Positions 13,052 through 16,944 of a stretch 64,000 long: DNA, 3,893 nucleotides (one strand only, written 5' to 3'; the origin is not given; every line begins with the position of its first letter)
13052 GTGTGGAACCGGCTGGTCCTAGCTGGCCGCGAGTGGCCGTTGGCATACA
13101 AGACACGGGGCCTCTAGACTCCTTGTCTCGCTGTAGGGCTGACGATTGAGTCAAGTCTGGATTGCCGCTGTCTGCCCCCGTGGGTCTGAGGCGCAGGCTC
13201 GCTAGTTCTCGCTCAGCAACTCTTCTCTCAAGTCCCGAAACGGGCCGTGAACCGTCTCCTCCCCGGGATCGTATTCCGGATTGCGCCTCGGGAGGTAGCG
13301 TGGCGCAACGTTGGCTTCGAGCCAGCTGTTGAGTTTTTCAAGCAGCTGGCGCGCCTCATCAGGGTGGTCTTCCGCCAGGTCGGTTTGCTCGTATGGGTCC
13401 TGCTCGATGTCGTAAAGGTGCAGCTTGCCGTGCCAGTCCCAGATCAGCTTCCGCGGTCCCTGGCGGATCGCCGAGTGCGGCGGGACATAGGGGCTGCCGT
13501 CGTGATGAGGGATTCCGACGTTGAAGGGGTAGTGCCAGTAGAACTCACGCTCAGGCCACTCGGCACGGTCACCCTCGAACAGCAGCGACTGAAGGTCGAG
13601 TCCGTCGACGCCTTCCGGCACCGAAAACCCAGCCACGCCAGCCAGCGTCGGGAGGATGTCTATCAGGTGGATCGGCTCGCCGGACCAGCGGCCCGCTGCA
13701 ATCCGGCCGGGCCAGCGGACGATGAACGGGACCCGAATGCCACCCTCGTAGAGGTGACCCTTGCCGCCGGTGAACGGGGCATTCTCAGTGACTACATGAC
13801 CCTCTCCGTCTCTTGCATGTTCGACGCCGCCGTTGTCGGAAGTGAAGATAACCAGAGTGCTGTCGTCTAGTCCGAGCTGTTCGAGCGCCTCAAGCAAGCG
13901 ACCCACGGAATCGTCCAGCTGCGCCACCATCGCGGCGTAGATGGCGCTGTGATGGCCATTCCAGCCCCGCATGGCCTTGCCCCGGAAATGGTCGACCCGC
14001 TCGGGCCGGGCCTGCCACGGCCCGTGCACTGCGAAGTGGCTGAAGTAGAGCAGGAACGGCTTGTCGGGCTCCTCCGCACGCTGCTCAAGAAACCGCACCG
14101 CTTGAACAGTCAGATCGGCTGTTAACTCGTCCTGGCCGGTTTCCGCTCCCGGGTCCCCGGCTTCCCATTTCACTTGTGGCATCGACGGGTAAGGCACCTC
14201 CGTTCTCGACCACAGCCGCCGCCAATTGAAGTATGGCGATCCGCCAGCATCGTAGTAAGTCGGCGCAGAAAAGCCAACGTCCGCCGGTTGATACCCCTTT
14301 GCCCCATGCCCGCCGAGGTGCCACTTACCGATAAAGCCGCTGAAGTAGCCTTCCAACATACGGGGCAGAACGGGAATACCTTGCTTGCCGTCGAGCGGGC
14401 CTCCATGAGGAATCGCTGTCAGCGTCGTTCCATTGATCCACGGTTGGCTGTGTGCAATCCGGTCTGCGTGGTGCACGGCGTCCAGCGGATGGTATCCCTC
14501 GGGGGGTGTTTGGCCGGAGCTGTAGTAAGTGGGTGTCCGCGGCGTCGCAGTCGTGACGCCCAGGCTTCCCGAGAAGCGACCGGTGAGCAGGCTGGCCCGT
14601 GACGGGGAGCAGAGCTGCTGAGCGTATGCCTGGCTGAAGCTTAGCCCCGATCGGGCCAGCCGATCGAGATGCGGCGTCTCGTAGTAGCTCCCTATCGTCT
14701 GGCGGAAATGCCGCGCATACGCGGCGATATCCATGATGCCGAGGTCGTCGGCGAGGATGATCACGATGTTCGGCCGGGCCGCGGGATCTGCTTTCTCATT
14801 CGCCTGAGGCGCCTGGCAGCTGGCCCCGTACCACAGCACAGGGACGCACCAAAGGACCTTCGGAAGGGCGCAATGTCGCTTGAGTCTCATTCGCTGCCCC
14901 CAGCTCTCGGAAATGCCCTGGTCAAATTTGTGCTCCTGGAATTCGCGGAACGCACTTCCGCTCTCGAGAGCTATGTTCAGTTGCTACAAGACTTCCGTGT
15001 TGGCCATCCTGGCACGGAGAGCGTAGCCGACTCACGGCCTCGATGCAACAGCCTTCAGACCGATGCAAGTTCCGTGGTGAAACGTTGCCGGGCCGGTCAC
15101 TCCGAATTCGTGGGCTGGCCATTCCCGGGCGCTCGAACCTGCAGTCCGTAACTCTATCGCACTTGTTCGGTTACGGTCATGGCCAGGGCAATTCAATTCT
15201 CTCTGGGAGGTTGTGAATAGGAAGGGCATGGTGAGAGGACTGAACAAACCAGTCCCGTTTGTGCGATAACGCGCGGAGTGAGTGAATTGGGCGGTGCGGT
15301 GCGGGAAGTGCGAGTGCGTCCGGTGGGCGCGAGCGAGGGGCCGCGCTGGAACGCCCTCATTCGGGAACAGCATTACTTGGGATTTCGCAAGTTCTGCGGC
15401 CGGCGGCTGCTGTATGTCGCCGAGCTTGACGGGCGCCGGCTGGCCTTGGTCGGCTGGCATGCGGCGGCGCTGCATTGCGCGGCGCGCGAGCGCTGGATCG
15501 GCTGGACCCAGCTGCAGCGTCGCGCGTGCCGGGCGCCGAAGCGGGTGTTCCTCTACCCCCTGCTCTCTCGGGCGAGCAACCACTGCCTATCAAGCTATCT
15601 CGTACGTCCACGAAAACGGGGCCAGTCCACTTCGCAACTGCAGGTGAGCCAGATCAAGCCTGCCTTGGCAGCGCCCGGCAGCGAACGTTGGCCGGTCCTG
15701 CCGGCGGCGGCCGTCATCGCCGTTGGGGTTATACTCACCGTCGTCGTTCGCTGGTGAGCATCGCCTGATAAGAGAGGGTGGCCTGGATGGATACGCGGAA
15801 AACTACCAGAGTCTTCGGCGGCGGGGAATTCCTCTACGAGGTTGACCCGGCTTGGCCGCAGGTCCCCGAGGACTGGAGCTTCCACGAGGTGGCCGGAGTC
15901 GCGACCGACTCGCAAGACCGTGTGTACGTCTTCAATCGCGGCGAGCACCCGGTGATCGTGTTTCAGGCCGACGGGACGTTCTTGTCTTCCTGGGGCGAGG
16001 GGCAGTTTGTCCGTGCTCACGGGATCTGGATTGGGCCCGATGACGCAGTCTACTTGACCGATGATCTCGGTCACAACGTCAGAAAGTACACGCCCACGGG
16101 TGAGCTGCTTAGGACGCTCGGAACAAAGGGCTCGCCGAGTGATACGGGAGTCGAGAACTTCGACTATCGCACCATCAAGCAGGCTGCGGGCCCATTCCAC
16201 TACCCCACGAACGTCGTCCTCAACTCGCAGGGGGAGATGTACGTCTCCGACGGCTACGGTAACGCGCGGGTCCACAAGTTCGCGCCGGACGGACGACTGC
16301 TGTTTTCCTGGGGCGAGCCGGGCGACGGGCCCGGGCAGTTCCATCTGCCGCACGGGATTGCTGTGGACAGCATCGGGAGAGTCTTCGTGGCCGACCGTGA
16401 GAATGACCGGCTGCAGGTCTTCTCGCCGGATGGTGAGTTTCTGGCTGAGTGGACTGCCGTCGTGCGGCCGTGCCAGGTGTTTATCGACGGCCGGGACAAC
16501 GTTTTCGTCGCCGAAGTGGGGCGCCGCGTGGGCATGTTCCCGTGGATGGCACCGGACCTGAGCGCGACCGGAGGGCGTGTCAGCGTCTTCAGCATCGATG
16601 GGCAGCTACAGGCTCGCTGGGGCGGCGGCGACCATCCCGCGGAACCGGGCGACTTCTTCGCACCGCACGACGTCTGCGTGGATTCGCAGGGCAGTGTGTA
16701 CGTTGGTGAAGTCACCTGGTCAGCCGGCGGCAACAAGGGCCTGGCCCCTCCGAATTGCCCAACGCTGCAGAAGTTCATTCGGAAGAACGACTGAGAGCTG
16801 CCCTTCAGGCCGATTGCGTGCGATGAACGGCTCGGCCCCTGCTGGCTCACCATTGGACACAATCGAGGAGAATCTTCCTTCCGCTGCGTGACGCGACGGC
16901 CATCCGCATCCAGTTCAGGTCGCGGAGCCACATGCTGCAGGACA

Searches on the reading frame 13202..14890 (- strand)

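Call 9: search_protein_families(library=pfam, proteins=[window:13202-14890:-], max_evalue=0.001)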
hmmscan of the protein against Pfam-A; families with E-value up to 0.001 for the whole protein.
window:13202-14890:- (562 aa): 3 families
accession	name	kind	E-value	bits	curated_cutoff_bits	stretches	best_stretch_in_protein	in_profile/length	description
PF00884.28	Sulfatase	-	1.2e-46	159.8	25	1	40-421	1-300/301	Sulfatase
PF16347.10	SGSH_C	-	5.5e-17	62.8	29.3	1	377-524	8-148/154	N-sulphoglucosamine sulphohydrolase, C-terminal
PF01663.27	Phosphodiest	-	1e-09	38.9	23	1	310-363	179-227/342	Type I phosphodiesterase / nucleotide pyrophosphatase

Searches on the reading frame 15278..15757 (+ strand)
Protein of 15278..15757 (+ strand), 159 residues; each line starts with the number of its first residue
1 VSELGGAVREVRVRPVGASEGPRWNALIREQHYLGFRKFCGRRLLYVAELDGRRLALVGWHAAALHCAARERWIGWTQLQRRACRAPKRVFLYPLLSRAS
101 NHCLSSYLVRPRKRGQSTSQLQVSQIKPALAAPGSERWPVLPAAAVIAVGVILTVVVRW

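Call 9: search_protein_families(library=pfam, proteins=[window:15278-15757:+], max_evalue=0.001)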
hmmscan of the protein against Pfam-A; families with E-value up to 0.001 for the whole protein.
window:15278-15757:+ (159 aa): 1 family
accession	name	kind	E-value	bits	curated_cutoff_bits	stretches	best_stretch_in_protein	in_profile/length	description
PF14236.12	DruA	-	4.8e-08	32.9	27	1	24-83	65-125/297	Druantia protein DruA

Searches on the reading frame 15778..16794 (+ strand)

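Call 9: search_protein_families(library=pfam, proteins=[window:15778-16794:+], max_evalue=0.001)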
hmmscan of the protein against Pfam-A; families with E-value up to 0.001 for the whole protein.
window:15778-16794:+ (338 aa): 3 families
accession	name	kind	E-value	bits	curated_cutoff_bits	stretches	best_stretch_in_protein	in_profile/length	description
PF01436.27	NHL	-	4.2e-19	68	20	1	188-215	1-28/28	NHL repeat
PF17170.10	DUF5128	-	2.2e-09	37.4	22.9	1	149-234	51-137/321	6-bladed beta-propeller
PF08450.18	SGL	-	1.6e-07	31.6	26.3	0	190-228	185-223/246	SMP-30/Gluconolactonase/LRE-like region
